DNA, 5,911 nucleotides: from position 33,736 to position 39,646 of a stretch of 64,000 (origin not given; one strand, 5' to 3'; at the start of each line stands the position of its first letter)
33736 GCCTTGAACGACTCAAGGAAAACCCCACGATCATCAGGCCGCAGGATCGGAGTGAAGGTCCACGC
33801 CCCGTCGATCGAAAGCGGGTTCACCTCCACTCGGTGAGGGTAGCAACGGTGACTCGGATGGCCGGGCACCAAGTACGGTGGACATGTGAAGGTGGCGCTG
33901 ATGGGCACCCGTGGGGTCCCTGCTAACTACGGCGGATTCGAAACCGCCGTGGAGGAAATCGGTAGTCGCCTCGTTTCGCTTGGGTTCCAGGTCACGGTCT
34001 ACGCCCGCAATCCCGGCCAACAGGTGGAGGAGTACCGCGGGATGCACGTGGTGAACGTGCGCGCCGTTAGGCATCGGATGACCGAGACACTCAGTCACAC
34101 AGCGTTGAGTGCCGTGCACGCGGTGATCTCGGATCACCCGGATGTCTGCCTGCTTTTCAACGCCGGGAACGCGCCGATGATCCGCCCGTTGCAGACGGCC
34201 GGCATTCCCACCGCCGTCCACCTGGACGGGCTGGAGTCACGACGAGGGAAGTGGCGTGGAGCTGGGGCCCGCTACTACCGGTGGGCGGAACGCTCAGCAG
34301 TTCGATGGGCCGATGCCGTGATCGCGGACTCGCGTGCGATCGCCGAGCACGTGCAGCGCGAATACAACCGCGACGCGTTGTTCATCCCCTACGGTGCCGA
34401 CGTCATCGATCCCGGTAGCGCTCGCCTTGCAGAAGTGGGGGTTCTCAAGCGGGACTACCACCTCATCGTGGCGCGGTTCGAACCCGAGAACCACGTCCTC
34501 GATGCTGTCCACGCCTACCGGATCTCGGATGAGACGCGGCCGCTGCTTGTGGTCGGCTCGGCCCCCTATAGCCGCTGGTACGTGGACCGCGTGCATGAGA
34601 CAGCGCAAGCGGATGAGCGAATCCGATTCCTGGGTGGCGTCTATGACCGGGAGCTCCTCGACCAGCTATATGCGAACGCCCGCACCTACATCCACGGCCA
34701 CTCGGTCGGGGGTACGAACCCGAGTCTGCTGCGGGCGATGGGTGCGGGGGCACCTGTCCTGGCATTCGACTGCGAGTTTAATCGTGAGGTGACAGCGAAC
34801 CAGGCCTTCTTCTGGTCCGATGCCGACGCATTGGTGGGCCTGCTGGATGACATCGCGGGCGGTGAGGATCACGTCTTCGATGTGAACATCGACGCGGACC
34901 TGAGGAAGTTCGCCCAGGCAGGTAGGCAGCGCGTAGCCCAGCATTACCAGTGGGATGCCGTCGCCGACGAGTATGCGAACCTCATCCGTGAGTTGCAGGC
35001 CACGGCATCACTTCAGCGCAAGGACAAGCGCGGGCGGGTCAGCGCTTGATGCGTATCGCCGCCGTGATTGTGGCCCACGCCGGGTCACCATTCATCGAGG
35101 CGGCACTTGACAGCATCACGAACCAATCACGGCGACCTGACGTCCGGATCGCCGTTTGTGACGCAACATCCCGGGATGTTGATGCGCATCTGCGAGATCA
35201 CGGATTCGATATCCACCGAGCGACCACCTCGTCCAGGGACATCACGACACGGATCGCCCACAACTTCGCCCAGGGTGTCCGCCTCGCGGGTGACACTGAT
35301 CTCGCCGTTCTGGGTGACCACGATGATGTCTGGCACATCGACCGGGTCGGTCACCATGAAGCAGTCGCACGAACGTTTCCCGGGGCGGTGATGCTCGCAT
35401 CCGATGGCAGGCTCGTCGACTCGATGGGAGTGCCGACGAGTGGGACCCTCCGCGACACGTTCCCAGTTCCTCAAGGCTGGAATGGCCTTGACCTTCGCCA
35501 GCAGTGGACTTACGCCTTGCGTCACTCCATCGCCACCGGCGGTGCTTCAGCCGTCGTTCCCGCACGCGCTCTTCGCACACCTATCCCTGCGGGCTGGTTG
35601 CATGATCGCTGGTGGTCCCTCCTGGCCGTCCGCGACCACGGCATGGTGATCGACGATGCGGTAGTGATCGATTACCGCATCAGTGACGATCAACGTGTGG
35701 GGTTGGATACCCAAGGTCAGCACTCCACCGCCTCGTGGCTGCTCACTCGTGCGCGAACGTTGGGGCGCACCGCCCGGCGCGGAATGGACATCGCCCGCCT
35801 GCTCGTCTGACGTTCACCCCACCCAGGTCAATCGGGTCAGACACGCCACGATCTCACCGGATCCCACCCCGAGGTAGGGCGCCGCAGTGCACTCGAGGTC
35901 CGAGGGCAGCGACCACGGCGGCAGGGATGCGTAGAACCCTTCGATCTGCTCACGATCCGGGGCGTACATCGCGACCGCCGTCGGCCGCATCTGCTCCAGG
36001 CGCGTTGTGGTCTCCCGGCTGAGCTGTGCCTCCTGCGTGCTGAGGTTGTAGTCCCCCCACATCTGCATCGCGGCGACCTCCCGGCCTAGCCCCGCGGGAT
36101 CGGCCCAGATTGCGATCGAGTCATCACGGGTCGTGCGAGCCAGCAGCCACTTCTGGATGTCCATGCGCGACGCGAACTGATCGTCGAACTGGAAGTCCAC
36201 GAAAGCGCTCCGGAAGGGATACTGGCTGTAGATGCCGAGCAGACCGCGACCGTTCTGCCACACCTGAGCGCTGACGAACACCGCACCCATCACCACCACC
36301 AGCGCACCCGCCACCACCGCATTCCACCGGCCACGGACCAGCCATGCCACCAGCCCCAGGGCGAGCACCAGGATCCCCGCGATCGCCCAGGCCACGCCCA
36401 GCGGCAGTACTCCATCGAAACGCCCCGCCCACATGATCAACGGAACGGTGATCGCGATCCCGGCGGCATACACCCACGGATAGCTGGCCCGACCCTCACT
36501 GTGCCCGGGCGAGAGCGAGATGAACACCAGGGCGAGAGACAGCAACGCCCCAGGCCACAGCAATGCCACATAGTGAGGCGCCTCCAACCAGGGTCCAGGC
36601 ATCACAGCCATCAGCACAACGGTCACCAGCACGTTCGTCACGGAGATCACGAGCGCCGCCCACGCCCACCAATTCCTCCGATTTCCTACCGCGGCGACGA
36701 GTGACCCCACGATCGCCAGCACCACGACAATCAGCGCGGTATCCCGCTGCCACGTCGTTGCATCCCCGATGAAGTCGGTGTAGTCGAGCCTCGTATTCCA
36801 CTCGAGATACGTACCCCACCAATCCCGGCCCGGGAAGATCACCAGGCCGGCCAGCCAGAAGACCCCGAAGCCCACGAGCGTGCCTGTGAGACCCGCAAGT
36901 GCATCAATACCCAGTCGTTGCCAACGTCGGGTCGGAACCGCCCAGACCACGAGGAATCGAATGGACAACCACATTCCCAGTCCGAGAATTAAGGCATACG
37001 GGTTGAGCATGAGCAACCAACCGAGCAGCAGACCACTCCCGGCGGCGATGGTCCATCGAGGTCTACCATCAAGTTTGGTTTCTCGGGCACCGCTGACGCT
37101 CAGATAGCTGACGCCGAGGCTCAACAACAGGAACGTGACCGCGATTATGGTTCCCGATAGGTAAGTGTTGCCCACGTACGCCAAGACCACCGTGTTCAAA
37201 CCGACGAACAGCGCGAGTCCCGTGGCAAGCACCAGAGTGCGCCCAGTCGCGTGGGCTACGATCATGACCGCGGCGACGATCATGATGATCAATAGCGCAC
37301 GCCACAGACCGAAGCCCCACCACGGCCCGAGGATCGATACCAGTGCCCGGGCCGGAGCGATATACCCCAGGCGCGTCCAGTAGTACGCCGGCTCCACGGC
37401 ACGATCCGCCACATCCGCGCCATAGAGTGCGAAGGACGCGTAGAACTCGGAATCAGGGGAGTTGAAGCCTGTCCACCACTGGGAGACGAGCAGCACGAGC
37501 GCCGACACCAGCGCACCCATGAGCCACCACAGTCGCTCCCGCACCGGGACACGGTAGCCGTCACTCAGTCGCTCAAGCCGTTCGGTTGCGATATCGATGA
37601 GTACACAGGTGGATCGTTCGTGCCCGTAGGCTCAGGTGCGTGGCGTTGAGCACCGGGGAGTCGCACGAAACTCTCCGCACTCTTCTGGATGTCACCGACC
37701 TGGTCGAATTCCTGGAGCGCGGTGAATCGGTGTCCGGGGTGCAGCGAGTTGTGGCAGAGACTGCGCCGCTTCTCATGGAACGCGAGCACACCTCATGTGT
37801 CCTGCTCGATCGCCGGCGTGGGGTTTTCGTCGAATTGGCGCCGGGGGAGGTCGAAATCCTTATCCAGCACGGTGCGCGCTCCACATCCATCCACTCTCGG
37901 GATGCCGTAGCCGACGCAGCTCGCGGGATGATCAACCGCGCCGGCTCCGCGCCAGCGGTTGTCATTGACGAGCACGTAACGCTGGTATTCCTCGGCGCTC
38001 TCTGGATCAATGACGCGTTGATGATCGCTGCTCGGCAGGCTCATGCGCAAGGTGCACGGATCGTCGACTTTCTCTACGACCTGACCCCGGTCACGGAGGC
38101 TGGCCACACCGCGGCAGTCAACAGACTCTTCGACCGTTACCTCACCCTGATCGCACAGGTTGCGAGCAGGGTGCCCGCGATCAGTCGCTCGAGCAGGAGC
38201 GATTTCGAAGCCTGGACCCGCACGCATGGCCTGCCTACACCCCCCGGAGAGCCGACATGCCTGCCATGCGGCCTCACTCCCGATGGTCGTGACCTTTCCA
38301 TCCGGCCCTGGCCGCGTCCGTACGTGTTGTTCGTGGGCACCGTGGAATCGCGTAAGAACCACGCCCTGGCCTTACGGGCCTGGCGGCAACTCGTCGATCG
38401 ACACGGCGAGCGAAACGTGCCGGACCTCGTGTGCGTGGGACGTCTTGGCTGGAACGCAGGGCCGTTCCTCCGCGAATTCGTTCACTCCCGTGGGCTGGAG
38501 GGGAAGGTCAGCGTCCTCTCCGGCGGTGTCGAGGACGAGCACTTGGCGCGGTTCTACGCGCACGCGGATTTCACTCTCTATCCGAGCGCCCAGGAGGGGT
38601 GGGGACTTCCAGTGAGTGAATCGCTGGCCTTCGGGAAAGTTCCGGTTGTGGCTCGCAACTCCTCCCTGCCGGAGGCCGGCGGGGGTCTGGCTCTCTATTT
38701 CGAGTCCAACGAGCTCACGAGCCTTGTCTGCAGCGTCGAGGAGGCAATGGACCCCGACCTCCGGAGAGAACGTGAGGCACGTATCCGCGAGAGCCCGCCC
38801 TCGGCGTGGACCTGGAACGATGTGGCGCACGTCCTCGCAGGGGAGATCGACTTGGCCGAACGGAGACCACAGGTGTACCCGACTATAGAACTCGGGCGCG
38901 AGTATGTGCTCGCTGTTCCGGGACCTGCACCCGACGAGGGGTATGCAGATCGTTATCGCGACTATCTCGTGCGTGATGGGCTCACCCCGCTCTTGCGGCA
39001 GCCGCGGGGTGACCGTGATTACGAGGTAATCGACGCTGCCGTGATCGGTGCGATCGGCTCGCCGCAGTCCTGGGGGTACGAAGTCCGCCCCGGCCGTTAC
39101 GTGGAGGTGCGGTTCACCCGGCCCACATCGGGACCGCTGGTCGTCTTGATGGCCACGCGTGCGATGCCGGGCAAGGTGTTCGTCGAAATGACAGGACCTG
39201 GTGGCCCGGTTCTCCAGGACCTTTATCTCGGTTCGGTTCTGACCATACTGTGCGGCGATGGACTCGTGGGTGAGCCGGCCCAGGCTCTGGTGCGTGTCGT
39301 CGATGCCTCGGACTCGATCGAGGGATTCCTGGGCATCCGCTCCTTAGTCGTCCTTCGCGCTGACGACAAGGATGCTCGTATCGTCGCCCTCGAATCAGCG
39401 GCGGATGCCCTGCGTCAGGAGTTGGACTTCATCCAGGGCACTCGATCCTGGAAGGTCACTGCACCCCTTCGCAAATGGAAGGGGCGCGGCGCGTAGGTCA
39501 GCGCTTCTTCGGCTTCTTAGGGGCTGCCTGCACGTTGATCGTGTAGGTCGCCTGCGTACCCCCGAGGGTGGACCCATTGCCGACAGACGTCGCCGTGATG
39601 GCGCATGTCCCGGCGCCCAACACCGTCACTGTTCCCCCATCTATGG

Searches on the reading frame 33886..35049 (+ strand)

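Call 44: search_protein_families(library=pfam, proteins=[window:33886-35049:+], max_evalue=0.0001)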
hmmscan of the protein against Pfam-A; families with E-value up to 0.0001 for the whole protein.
window:33886-35049:+ (387 aa): 6 families
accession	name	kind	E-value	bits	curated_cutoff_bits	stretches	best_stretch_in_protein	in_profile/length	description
PF13579.12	Glyco_trans_4_4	-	1.3e-16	61.8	29.7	1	16-169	1-157/158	Glycosyl transferase 4-like domain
PF09314.17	DUF1972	-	2.2e-16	60.4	25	1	2-172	3-186/186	Domain of unknown function (DUF1972)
PF13439.12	Glyco_transf_4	-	2.9e-14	53.9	28.5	1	15-170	1-165/170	Glycosyltransferase Family 4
PF13692.12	Glyco_trans_1_4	-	1.7e-09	38.5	27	1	193-305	5-117/142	Glycosyl transferases group 1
PF00534.26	Glycos_transf_1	-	2.7e-09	37.3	26.4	1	188-307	14-135/172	Glycosyl transferases group 1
PF13524.12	Glyco_trans_1_2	-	6.6e-05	23.3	25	0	219-363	16-142/144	Glycosyl transferase-like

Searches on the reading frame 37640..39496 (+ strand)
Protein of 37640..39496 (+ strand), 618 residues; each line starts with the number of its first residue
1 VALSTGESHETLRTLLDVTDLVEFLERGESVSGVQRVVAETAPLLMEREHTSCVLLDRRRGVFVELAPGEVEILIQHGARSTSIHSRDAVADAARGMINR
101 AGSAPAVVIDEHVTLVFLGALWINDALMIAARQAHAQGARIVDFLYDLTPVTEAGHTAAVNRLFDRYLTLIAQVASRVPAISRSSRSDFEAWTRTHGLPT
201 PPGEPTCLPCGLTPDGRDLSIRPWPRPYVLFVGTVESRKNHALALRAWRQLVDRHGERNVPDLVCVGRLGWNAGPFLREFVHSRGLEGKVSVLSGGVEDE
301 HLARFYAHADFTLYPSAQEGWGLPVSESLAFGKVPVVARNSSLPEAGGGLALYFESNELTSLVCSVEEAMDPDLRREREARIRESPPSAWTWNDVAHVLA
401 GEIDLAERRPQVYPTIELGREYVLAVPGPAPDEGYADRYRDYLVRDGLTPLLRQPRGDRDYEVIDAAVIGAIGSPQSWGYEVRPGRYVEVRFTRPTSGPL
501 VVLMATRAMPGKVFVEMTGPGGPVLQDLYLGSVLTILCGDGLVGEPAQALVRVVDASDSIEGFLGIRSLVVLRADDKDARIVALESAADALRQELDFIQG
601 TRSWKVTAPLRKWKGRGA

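Call 44: search_protein_families(library=pfam, proteins=[window:37640-39496:+], max_evalue=0.0001)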
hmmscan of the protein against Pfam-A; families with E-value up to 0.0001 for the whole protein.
window:37640-39496:+ (618 aa): 3 families
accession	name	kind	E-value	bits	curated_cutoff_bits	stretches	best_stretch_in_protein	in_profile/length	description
PF00534.26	Glycos_transf_1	-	5.9e-16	58.9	26.4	1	226-346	15-130/172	Glycosyl transferases group 1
PF13692.12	Glyco_trans_1_4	-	1.5e-13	51.6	27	1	226-345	1-113/142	Glycosyl transferases group 1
PF20706.3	GT4-conflict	-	1.3e-08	34.7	26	1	174-342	146-314/385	Family 4 Glycosyltransferase in conflict systems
